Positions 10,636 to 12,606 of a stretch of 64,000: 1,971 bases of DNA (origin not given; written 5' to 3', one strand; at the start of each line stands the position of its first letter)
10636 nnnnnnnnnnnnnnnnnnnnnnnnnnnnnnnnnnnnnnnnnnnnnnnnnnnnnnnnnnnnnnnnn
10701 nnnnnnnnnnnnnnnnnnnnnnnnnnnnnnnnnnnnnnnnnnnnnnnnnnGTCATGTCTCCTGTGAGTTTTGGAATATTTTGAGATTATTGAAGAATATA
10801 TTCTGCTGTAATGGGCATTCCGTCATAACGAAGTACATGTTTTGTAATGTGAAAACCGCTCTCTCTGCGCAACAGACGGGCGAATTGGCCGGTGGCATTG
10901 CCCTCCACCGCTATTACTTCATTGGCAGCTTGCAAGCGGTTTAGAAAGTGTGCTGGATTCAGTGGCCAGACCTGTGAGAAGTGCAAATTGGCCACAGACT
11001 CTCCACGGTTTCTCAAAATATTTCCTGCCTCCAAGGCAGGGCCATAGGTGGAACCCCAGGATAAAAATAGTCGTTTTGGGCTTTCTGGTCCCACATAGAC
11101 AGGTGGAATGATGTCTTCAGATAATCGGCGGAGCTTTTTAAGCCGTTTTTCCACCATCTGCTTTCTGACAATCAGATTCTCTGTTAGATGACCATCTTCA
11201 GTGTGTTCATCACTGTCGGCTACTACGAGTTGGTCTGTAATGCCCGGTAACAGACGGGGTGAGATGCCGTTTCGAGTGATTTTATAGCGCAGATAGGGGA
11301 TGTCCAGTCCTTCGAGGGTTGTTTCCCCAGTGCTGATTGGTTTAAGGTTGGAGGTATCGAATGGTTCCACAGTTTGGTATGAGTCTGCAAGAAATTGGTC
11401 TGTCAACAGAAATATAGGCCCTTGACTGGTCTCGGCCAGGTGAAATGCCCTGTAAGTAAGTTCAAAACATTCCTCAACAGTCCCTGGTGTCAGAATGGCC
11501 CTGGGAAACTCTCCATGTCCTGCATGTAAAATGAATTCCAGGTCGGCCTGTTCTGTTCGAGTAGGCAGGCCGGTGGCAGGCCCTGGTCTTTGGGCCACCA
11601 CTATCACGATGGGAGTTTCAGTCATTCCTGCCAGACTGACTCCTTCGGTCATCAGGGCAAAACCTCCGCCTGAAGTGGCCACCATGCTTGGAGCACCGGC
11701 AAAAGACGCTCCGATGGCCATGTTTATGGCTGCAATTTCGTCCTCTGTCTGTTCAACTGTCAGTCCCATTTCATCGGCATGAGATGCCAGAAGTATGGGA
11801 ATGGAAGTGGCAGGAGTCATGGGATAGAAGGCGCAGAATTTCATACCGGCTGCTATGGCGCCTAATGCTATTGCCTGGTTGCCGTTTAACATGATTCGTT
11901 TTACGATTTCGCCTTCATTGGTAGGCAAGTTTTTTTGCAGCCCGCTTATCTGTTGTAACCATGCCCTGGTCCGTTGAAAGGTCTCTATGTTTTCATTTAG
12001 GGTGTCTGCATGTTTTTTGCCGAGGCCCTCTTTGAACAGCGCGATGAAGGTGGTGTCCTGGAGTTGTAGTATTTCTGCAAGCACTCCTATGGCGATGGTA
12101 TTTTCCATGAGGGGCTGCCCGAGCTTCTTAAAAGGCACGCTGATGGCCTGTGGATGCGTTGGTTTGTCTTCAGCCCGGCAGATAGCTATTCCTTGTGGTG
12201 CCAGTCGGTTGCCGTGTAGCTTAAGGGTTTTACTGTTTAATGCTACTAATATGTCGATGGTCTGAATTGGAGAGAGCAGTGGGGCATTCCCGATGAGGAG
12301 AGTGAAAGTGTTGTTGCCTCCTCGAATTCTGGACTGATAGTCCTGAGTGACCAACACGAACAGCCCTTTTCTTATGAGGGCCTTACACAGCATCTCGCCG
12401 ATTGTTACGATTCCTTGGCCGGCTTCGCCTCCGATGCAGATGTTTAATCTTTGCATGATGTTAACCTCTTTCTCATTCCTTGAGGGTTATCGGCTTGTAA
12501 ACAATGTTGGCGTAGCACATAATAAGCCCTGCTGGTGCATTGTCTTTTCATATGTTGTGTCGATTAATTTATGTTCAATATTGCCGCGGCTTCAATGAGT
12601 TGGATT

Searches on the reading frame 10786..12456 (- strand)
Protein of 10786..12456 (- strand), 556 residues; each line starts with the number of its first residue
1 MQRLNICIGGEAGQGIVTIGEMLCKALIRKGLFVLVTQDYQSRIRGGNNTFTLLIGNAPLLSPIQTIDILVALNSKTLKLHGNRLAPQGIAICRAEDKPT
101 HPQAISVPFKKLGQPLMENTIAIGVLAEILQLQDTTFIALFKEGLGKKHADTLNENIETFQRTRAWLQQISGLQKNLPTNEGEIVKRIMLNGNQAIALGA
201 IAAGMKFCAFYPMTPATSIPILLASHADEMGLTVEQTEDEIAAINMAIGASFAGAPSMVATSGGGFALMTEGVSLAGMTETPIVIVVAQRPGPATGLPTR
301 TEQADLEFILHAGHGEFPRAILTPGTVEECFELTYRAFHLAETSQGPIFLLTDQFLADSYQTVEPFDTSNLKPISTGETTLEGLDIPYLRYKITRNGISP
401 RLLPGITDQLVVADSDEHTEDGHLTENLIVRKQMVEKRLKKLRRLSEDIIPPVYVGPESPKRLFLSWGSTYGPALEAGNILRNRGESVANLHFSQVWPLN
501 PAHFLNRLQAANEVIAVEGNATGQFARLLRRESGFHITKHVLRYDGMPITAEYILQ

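Call 59: find_encoding_contigs(protein=window:10786-12456:-, flank=10000, max_places=1)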
Protein window:10786-12456:- (556 aa): no gene with exactly this product is on record in the collection.

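Call 68: search_protein_families(library=pfam, proteins=[window:10786-12456:-], max_evalue=0.00001)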
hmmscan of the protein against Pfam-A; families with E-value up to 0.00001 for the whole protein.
window:10786-12456:- (556 aa): 2 families
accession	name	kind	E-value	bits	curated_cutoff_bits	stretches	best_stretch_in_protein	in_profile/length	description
PF01855.24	POR_N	-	3.8e-55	187.6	27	1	199-434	2-228/231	Pyruvate flavodoxin/ferredoxin oxidoreductase, thiamine diP-bdg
PF01558.24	POR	-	2e-25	90.4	27.4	1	12-164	1-172/173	Pyruvate ferredoxin/flavodoxin oxidoreductase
